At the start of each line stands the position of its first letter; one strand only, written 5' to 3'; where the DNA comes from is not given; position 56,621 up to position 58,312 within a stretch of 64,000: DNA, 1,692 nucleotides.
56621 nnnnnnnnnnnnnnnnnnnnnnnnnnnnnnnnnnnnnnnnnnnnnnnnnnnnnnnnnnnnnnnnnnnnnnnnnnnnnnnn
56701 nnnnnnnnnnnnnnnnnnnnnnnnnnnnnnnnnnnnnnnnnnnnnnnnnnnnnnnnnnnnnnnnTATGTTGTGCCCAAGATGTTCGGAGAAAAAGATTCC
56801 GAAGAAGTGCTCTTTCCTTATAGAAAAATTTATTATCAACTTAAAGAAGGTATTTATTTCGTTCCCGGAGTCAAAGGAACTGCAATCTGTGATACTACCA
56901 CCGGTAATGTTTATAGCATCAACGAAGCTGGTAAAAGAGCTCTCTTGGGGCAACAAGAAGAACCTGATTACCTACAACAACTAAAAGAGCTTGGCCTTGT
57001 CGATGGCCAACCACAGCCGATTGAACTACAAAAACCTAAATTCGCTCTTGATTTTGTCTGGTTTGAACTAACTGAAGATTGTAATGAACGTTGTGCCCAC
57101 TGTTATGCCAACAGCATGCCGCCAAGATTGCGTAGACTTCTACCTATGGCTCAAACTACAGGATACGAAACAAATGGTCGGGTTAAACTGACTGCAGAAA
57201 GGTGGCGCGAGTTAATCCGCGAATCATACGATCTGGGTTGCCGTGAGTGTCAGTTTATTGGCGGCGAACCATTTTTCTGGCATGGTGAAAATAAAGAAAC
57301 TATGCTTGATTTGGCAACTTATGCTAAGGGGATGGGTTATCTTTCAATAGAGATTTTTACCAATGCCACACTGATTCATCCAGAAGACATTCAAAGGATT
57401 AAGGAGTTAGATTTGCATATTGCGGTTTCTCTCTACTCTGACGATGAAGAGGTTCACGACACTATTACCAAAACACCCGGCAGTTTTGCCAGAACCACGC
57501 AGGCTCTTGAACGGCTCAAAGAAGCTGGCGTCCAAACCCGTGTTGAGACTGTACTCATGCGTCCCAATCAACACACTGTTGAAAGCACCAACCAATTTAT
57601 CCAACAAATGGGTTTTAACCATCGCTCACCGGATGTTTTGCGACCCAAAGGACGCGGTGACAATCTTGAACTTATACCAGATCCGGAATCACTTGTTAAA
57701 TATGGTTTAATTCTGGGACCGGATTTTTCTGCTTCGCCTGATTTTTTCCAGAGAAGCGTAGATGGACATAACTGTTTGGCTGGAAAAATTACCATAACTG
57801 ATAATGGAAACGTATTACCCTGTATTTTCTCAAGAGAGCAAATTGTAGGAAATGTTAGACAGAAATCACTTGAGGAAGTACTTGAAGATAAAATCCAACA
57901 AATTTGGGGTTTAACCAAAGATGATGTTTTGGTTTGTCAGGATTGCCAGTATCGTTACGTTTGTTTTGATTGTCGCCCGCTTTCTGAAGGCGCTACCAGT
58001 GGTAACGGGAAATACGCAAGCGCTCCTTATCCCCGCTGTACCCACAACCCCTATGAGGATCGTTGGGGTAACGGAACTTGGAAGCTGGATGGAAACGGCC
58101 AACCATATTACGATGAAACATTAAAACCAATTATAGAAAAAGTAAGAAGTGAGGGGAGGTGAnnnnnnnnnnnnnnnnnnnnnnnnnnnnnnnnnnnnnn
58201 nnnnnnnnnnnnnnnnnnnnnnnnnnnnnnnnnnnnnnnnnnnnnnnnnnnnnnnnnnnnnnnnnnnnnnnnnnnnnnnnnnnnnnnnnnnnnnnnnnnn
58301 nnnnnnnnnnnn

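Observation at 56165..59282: Radical SAM/SPASM maturase coupled to a novel Cys-rich peptide with a polyproline-lysine tail, flanked by an HExxH peptidase and a SpoU methyltransferase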

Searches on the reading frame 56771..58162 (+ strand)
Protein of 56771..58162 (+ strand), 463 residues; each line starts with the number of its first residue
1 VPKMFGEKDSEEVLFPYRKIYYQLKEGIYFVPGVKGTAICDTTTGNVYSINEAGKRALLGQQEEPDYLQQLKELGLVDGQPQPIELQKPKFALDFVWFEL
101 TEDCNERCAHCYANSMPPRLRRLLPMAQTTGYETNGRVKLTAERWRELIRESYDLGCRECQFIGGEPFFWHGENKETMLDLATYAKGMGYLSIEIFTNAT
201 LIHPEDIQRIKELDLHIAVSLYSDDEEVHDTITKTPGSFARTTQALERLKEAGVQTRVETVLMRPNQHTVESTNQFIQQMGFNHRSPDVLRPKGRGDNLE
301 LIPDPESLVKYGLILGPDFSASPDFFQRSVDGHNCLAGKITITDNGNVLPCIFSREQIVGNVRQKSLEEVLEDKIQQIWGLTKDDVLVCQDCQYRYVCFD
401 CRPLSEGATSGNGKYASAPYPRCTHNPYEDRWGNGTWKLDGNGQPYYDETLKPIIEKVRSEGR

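Call 3: search_protein_families(library=pfam, proteins=[window:56771-58162:+], max_evalue=0.1)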
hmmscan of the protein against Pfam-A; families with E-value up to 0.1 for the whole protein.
window:56771-58162:+ (463 aa): 5 families
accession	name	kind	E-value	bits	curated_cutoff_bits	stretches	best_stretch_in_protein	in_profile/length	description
PF04055.27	Radical_SAM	-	5.4e-21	75.9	29.5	1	99-273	2-162/166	Radical SAM superfamily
PF19238.5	Radical_SAM_2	-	7.7e-07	29.3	26.7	1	196-265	58-127/151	Radical SAM-like domain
PF13186.11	SPASM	-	1.1e-06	29.3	21.5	1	338-393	6-67/67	Iron-sulfur cluster-binding domain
PF13353.11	Fer4_12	-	7.7e-05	23.4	22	1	101-217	12-113/137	4Fe-4S single cluster domain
PF07505.17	DUF5131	-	0.03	14.3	28.9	1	105-150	21-66/243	Protein of unknown function (DUF5131)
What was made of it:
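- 56771..58162 (+): Radical SAM/SPASM peptide maturase (463 aa from GTG; 460 aa from the ATG at 56780 in the NCBI annotation). Pfam PF04055 5e-21 and PF13186 1e-6 (call 3).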

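Call 4: search_protein_families(library=ncbifam, proteins=[window:56771-58162:+], max_evalue=0.1)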
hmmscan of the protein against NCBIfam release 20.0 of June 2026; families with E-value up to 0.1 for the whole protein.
window:56771-58162:+ (463 aa): 68 families (the best 25 are shown)
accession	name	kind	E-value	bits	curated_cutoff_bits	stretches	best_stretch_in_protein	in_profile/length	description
NF045574.1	sacti_mat_StsB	exception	2.6e-26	92.5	625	2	84-280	88-259/466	StsB family radical SAM/SPASM domain sactipeptide maturase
TIGR04545.1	rSAM_ahbD_hemeb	equivalog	1.9e-24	86.8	500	2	96-300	2-185/339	heme b synthase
TIGR04055.1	rSAM_NirJ2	equivalog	1.6e-22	80.5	500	2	98-300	4-184/326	putative heme d1 biosynthesis radical SAM protein NirJ2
TIGR04193.1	SPASM_w_grasp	equivalog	2.1e-22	80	175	1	332-434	237-334/342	grasp-with-spasm system SPASM domain peptide maturase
TIGR04053.2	TIGR04053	equivalog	6.7e-22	78.2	395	2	96-303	10-199/366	TIGR04053 family radical SAM/SPASM domain-containing protein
TIGR04546.1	rSAM_ahbC_deAc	equivalog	2.3e-18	66.1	650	2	96-279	41-202/390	12,18-didecarboxysiroheme deacetylase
TIGR04251.1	SCM_rSAM_ScmF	equivalog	4e-18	65.9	400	1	93-299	3-191/353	SynChlorMet cassette radical SAM/SPASM protein ScmF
NF012164.0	AlbA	equivalog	4.3e-17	61.7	850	1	97-379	116-386/442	subtilosin maturase AlbA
NF041298.1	rSAM_mat_DynA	equivalog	1.1e-15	57.4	450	2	102-280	9-177/356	dynobactin maturation radical SAM/SPASM protein DynA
TIGR04054.1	rSAM_NirJ1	equivalog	1.4e-15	56.8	650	2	96-296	38-216/387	putative heme d1 biosynthesis radical SAM protein NirJ1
TIGR04051.1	rSAM_NirJ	equivalog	1e-14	54.3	515.45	1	96-283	4-169/354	heme d1 biosynthesis radical SAM protein NirJ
TIGR03962.1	mycofact_rSAM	equivalog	1.5e-14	54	265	1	98-424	16-332/339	mycofactocin radical SAM maturase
NF049973.1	radical_Rv1681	equivalog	2.4e-14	53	380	1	95-291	73-247/326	Rv1681 family radical SAM protein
TIGR04303.1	GeoRSP_rSAM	equivalog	3.7e-14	53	400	1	156-280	48-167/325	GeoRSP system radical SAM/SPASM protein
TIGR03942.1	sulfatase_rSAM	equivalog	7.1e-14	51.7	349.45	2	102-284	9-183/363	anaerobic sulfatase maturase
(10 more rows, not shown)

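Call 6: find_homologous_proteins(query=window:56771-58162:+)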
Query window:56771-58162:+ (463 aa): 422 proteins with E <= 0.001 among 6498 candidates; the best 120 are listed.
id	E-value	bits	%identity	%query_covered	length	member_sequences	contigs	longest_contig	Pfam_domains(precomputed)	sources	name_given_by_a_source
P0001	0.0e+0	1090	100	99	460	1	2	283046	PF13186.12,PF04055.28,PF19238.6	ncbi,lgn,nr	ncbi:radical SAM protein [Candidatus Daviesbacteria bacterium]|nr:radical SAM protein [Candidatus Da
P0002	1.8e-272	923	85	98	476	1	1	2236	PF04055.28,PF13353.12,PF19238.6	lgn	-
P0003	1.0e-244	831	77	96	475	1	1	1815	PF04055.28,PF19238.6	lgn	-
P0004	5.4e-224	763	71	98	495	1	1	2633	PF13186.12,PF04055.28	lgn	-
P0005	6.6e-216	736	70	96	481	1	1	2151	PF13186.12,PF04055.28,PF19238.6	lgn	-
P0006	8.1e-216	736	68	98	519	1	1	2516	PF13186.12,PF04055.28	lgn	-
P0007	7.8e-215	733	68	98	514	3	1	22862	PF13186.12,PF04055.28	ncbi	-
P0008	3.3e-214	731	66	99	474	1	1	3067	PF13186.12,PF04055.28,PF19238.6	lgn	-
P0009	9.1e-213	726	68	96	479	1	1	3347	PF04055.28,PF19238.6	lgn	-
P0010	3.4e-209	714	67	96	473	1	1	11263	PF04055.28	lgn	-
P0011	4.2e-209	714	68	96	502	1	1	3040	PF13186.12,PF04055.28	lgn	-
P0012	4.1e-207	707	66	100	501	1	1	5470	PF13186.12,PF04055.28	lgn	-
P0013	4.5e-207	707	67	97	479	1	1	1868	PF13186.12,PF04055.28,PF19238.6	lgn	-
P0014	4.9e-207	707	67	97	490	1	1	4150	PF04055.28,PF19238.6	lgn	-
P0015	6.4e-207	706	68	93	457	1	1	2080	PF13186.12,PF04055.28,PF19238.6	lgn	-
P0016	7.0e-207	706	67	97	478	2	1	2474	PF04055.28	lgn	-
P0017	7.0e-206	703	66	97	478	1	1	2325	PF13186.12,PF04055.28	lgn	-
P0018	1.1e-205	702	67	96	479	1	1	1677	PF13186.12,PF04055.28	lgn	-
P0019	1.1e-198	679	65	97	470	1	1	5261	PF13186.12,PF04055.28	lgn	-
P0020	9.7e-198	676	64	97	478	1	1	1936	PF04055.28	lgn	-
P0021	2.9e-195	668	63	99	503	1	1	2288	PF04055.28,PF19238.6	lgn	-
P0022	3.8e-193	661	63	96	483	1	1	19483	PF04055.28,PF19238.6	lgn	-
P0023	3.7e-192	658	62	96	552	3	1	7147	PF04055.28,PF19238.6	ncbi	-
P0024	8.1e-191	653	63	96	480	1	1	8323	PF04055.28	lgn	-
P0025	8.7e-188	643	68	87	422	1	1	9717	PF13186.12,PF04055.28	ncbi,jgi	-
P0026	5.6e-187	641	60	98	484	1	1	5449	PF04055.28,PF19238.6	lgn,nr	nr:radical SAM protein [Candidatus Levybacteria bacterium]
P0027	2.4e-184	632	62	97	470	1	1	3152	PF04055.28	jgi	jgi:radical SAM protein with 4Fe4S-binding SPASM domain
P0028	3.0e-184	632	60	96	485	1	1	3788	PF04055.28,PF19238.6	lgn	-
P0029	5.0e-182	624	60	95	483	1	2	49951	PF04055.28,PF19238.6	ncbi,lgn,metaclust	metaclust:status=active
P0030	8.5e-181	620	58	96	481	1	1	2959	PF13186.12,PF04055.28,PF19238.6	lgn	-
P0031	9.8e-181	620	57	97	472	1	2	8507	PF04055.28,PF13353.12,PF19238.6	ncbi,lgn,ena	-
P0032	5.8e-179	614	58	95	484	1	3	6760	PF04055.28,PF19238.6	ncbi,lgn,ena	-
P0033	6.2e-179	614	60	98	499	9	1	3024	PF04055.28,PF19238.6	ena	-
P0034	2.7e-178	612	58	96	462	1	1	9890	PF04055.28,PF13353.12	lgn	-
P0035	1.2e-174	600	57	99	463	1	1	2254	PF04055.28,PF19238.6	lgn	-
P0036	5.5e-174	598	57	97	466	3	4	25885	PF13186.12,PF04055.28,PF13353.12,PF19238.6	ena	-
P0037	4.4e-173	595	59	97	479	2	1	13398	PF04055.28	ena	-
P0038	1.5e-172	593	57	97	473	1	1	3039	PF13186.12,PF04055.28,PF19238.6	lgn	-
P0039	8.1e-172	591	59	90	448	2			PF04055.28,PF19238.6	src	-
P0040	8.3e-168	578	55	96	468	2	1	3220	PF13186.12,PF04055.28,PF13353.12,PF19238.6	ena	-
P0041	9.9e-168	577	55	94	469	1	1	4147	PF13186.12,PF04055.28,PF19238.6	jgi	jgi:radical SAM protein with 4Fe4S-binding SPASM domain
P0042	9.3e-167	574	55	96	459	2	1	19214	PF04055.28,PF19238.6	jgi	-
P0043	3.5e-166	572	55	95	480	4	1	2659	PF13186.12,PF04055.28,PF19238.6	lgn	-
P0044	6.2e-166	571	56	95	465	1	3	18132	PF04055.28,PF19238.6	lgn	-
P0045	1.3e-165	570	55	98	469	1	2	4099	PF13186.12,PF04055.28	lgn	-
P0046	6.3e-165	568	56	95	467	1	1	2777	PF13186.12,PF04055.28,PF19238.6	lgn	-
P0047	2.0e-164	566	54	94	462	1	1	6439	PF13186.12,PF04055.28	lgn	-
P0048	2.1e-164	566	54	95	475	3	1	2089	PF13186.12,PF04055.28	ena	-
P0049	2.3e-164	566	57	95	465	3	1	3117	PF13186.12,PF04055.28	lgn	-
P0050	3.6e-164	566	55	94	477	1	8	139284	PF13186.12,PF04055.28,PF19238.6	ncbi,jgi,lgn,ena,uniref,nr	ncbi:hypothetical protein A2686_05265 [Candidatus Woesebacteria bacterium RIFCSPHIGHO2_01_FULL_38_10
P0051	9.0e-164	564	54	95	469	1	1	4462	PF13186.12,PF04055.28,PF19238.6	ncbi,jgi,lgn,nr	ncbi:MAG: Radical SAM protein [uncultured bacterium]|nr:MAG: Radical SAM protein [uncultured bacteri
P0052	9.6e-164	564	56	95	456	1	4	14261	PF04055.28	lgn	-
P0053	1.2e-163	564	54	95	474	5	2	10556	PF13186.12,PF04055.28,PF19238.6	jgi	jgi:radical SAM protein with 4Fe4S-binding SPASM domain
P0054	1.6e-163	563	55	95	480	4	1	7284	PF13186.12,PF04055.28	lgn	-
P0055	2.0e-163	563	56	95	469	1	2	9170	PF13186.12,PF04055.28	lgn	-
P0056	2.1e-163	563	54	95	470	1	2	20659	PF13186.12,PF04055.28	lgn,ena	-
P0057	5.4e-162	558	53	95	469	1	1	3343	PF13186.12,PF04055.28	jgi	jgi:radical SAM protein with 4Fe4S-binding SPASM domain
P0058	5.7e-162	558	55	94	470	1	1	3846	PF13186.12,PF04055.28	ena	-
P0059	7.6e-162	558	53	95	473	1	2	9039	PF13186.12,PF04055.28,PF19238.6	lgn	-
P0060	8.6e-162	558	53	95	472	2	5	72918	PF13186.12,PF04055.28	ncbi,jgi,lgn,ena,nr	ncbi:radical SAM protein [Patescibacteria group bacterium]|nr:radical SAM protein [Patescibacteria g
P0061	2.0e-161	556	54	95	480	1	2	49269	PF13186.12,PF04055.28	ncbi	-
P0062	5.6e-161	555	53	95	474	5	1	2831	PF13186.12,PF04055.28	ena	-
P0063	9.4e-161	554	54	95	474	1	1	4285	PF13186.12,PF04055.28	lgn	-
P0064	1.8e-160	553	53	95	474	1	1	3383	PF13186.12,PF04055.28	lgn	-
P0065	2.9e-160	553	55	95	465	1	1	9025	PF04055.28,PF19238.6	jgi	-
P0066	3.2e-160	553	53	92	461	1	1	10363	PF13186.12,PF04055.28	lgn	-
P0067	3.3e-160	552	54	94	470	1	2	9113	PF13186.12,PF04055.28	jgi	jgi:radical SAM protein with 4Fe4S-binding SPASM domain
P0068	3.6e-160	552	53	95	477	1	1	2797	PF13186.12,PF04055.28,PF19238.6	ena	-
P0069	5.8e-160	552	54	94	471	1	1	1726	PF13186.12,PF04055.28,PF19238.6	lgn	-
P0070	1.6e-159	550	54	94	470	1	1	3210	PF13186.12,PF04055.28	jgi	-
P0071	2.2e-159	550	53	95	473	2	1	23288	PF13186.12,PF04055.28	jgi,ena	-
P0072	2.5e-159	550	54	94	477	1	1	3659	PF13186.12,PF04055.28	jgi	jgi:radical SAM protein with 4Fe4S-binding SPASM domain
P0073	3.4e-159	549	53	95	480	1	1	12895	PF13186.12,PF04055.28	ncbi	-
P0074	4.1e-159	549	54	94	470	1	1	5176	PF13186.12,PF04055.28,PF19238.6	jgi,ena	-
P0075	4.3e-159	549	54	94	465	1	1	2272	PF13186.12,PF04055.28,PF19238.6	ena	-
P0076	4.4e-159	549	54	95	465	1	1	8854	PF04055.28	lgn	-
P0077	1.5e-158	547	54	94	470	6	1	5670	PF13186.12,PF04055.28,PF19238.6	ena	-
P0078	1.6e-158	547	53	94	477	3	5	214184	PF13186.12,PF04055.28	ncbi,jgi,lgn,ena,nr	ncbi:radical SAM protein [Patescibacteria group bacterium]|nr:radical SAM protein [Patescibacteria g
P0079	1.8e-158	547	54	94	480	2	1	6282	PF13186.12,PF04055.28,PF19238.6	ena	-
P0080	2.0e-158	547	54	94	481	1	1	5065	PF13186.12,PF04055.28,PF19238.6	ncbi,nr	ncbi:radical SAM protein [Candidatus Roizmanbacteria bacterium]|nr:radical SAM protein [Candidatus R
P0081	7.4e-158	545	54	95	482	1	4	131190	PF13186.12,PF04055.28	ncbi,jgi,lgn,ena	-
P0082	9.9e-158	544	54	94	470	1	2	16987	PF13186.12,PF04055.28,PF19238.6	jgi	-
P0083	1.1e-157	544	52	94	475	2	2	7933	PF13186.12,PF04055.28,PF19238.6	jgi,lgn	-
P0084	1.1e-157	544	55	95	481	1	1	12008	PF13186.12,PF04055.28,PF19238.6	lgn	-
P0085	2.7e-157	543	53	95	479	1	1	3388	PF13186.12,PF04055.28,PF19238.6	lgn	-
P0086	4.8e-157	542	53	94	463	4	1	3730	PF13186.12,PF04055.28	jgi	-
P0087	5.4e-157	542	52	95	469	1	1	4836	PF13186.12,PF04055.28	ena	-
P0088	6.7e-157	542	52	95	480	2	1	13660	PF13186.12,PF04055.28,PF19238.6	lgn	-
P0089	1.0e-156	541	53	94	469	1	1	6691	PF13186.12,PF04055.28,PF19238.6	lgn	-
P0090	1.2e-156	541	53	96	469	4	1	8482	PF13186.12,PF04055.28,PF19238.6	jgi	jgi:radical SAM protein with 4Fe4S-binding SPASM domain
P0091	2.5e-156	540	55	95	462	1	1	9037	PF04055.28,PF19238.6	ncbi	-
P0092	4.2e-156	539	52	94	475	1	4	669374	PF13186.12,PF04055.28,PF19238.6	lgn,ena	-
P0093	7.2e-156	538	54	94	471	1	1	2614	PF13186.12,PF04055.28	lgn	-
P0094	9.9e-156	538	74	68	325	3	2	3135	PF13186.12,PF04055.28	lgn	-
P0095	2.5e-155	536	52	96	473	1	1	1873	PF13186.12,PF04055.28,PF19238.6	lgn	-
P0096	2.9e-155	536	52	94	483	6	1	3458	PF13186.12,PF04055.28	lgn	-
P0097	4.2e-155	536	54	95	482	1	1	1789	PF13186.12,PF04055.28,PF19238.6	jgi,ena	-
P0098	4.7e-155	535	53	96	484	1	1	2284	PF13186.12,PF04055.28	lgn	-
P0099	5.1e-155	535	52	94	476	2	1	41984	PF13186.12,PF04055.28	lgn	-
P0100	9.3e-155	534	52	94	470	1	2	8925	PF13186.12,PF04055.28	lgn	-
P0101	1.5e-154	534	51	96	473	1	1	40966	PF13186.12,PF04055.28,PF19238.6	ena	-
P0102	1.9e-154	533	52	99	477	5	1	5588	PF04055.28,PF13353.12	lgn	-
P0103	9.0e-154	531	51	94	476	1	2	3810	PF13186.12,PF04055.28,PF19238.6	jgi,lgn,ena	-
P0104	3.3e-153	529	52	95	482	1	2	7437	PF13186.12,PF04055.28,PF19238.6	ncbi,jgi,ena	-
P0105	5.6e-153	529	52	95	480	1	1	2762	PF13186.12,PF04055.28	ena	-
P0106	6.6e-153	528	52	94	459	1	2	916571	PF04055.28,PF19238.6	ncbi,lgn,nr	ncbi:radical SAM protein [Candidatus Woesebacteria bacterium]|nr:radical SAM protein [Candidatus Woe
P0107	7.0e-153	528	52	95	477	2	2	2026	PF13186.12,PF04055.28,PF19238.6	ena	-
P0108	7.3e-153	528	53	94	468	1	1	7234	PF13186.12,PF04055.28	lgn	-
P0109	2.9e-152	526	51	94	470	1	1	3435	PF13186.12,PF04055.28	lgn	-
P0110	6.3e-152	525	53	95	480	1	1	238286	PF13186.12,PF04055.28,PF19238.6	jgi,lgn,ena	-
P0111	1.6e-151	524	52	95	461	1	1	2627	PF04055.28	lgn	-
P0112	2.0e-150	520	56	88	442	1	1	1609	PF13186.12,PF04055.28,PF19238.6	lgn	-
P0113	3.5e-150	519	52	95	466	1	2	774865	PF13186.12,PF04055.28,PF19238.6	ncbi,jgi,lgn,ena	-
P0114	3.9e-150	519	53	95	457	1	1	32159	PF13186.12,PF04055.28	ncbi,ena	-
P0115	1.3e-149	517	54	94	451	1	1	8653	PF04055.28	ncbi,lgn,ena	-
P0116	1.5e-149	517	52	95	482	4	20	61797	PF13186.12,PF04055.28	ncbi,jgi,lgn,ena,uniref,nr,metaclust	ncbi:MAG: Radical SAM domain protein [Candidatus Amesbacteria bacterium GW2011_GWB1_47_26]|uniref:Ra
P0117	6.4e-149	515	51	94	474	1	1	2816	PF13186.12,PF04055.28,PF19238.6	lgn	-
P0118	1.1e-148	514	52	95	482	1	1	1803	PF13186.12,PF04055.28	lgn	-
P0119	1.2e-148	514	54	89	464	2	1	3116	PF13186.12,PF04055.28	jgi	-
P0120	6.4e-148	512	53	95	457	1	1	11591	PF13186.12,PF04055.28,PF19238.6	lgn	-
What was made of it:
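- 56771..58162 (+): 422 homologues (call 6).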

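Call 8: find_related_loci(query=A1, collection=genome_contigs, flank=5000)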
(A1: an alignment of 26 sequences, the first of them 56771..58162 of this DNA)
Query A1 (463 aa) in genome_contigs; peptide patterns used: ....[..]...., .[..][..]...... (x = any residue, [..] = any of these).
59 stretches matched a pattern; 32 encode a relative of the query (tblastn E <= 1e-3); 29 distinct loci.
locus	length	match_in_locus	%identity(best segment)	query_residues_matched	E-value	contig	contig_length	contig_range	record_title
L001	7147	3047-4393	61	15-459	0e+0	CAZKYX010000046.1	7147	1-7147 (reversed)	MAG TPA_asm: uncultured Gammaproteobacteria bacterium isolate SRP286056_co1_17 genome assembly, contig: NODE_14404_lengt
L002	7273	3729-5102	60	4-459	0e+0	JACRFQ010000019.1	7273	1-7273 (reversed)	MAG: Candidatus Levyibacteriota bacterium isolate NC_groundwater_1729_Pr3_B-0.1um_34_132 SR-2_scaffold_141_926867, whole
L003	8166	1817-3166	55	22-458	1e-167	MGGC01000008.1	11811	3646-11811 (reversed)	MAG: Candidatus Woesebacteria bacterium RIFCSPHIGHO2_01_FULL_38_10 rifcsphigho2_01_scaffold_15403, whole genome shotgun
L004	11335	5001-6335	53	24-458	4e-162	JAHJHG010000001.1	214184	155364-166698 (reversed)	MAG: Patescibacteria group bacterium isolate Modern_marine_planktonic.mb.16 Modern_marine_plan.mb.16_k141_115749, whole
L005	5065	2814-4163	54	24-460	1e-164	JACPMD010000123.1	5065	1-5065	MAG: Candidatus Roizmanbacteria bacterium isolate NC_groundwater_539_Ag_S-0.1um_39_6 S35_SO-1_scaffold_395767, whole gen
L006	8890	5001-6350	55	22-463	4e-160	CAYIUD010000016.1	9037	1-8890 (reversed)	MAG TPA_asm: uncultured Pseudomonadales bacterium isolate ERP119705_co5_501 genome assembly, contig: NODE_9987_length_90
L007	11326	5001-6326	52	22-458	1e-157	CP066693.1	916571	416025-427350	MAG: Candidatus Woesebacteria bacterium isolate NC_groundwater_896_Pr1_S2p5_35_35 chromosome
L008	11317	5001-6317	53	21-458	3e-154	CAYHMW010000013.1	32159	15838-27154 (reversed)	MAG TPA_asm: uncultured Gammaproteobacteria bacterium isolate ERP119705_co13_486 genome assembly, contig: NODE_1703_leng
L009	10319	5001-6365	52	22-462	3e-154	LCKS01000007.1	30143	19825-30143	MAG: Candidatus Amesbacteria bacterium GW2011_GWC2_45_19 UX05_C0007, whole genome shotgun sequence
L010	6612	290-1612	51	22-460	3e-148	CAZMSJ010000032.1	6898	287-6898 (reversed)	MAG TPA_asm: uncultured Gammaproteobacteria bacterium isolate SRP298887_co1_344 genome assembly, contig: NODE_13232_leng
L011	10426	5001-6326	50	21-458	1e-147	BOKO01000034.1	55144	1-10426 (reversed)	MAG: Chloroflexota bacterium BroJett021 DNA, sequence34, whole genome shotgun sequence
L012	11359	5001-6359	51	19-461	2e-142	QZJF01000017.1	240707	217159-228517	MAG: candidate division WWE3 bacterium isolate SURF_46 Ga0104751_1000015, whole genome shotgun sequence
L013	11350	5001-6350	53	22-462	6e-166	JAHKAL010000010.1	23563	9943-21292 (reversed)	MAG: Patescibacteria group bacterium isolate Undefined_mixed_planktonic.mb.4 Undefined_mixed_pla.mb.4_k141_190212, whole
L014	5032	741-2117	47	13-452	2e-136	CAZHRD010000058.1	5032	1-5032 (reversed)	MAG TPA_asm: uncultured Candidatus Saccharibacteria bacterium isolate binchicken_co129_933 genome assembly, contig: NODE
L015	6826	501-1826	42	22-447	2e-114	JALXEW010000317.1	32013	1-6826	MAG: Ardenticatenia bacterium isolate T2_metabat2_scaf2bin.447 T2_NODE_983_length_32013_cov_1.971304, whole genome shotg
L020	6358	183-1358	36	29-434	4e-83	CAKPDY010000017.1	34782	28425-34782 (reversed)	MAG: uncultured Clostridia bacterium isolate REFINED_METABAT215_TOP10_CONTIGS_1500_ASSEMBLY_K77_MERGED__Hadza_PheChl_Fib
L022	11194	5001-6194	32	23-432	1e-69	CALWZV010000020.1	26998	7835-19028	MAG: uncultured Clostridia bacterium isolate BRZ_PI__bin2 genome assembly, contig: BRZ_PI__NODE_2491_length_26998_cov_5.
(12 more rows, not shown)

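Call 22: search_solved_structures(query=A1, max_evalue=0.001, show_alignments=1)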
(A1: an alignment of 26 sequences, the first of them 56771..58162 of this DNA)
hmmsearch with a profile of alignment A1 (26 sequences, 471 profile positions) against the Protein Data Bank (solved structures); distinct sequences matched with E-value up to 0.001: 12.
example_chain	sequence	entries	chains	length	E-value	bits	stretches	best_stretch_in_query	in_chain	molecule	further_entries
8vpo_A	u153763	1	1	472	9.2e-11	44.5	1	97-264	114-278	Radical SAM core domain-containing protein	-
7vob_C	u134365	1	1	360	3.7e-08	36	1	138-282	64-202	Cytosylglucuronate decarboxylase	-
7voc_C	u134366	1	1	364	3.7e-08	35.9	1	138-282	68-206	Cytosylglucuronate decarboxylase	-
6efn_A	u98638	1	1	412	1.1e-07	34.4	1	137-275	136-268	Sporulation killing factor maturation protein SkfB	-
9dfn_A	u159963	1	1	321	1.8e-06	30.4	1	154-297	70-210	Radical SAM core domain-containing protein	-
9dfu_A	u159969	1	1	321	1.9e-06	30.3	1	154-297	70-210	Radical SAM core domain-containing protein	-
6b4c_A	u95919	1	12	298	1.2e-05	27.7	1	154-266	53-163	Viperin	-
9dgw_A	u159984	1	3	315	1.3e-05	27.5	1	154-266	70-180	Radical SAM core domain-containing protein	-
9dfw_A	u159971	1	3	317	1.4e-05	27.5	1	154-266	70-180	Radical SAM core domain-containing protein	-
7n7i_A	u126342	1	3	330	1.6e-05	27.3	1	154-266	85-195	Viperin-like enzyme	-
1tv7_A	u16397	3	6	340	0.00076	21.7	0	135-264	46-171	Molybdenum cofactor biosynthesis protein A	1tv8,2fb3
2fb2_A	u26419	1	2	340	0.00079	21.7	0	135-264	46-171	Molybdenum cofactor biosynthesis protein A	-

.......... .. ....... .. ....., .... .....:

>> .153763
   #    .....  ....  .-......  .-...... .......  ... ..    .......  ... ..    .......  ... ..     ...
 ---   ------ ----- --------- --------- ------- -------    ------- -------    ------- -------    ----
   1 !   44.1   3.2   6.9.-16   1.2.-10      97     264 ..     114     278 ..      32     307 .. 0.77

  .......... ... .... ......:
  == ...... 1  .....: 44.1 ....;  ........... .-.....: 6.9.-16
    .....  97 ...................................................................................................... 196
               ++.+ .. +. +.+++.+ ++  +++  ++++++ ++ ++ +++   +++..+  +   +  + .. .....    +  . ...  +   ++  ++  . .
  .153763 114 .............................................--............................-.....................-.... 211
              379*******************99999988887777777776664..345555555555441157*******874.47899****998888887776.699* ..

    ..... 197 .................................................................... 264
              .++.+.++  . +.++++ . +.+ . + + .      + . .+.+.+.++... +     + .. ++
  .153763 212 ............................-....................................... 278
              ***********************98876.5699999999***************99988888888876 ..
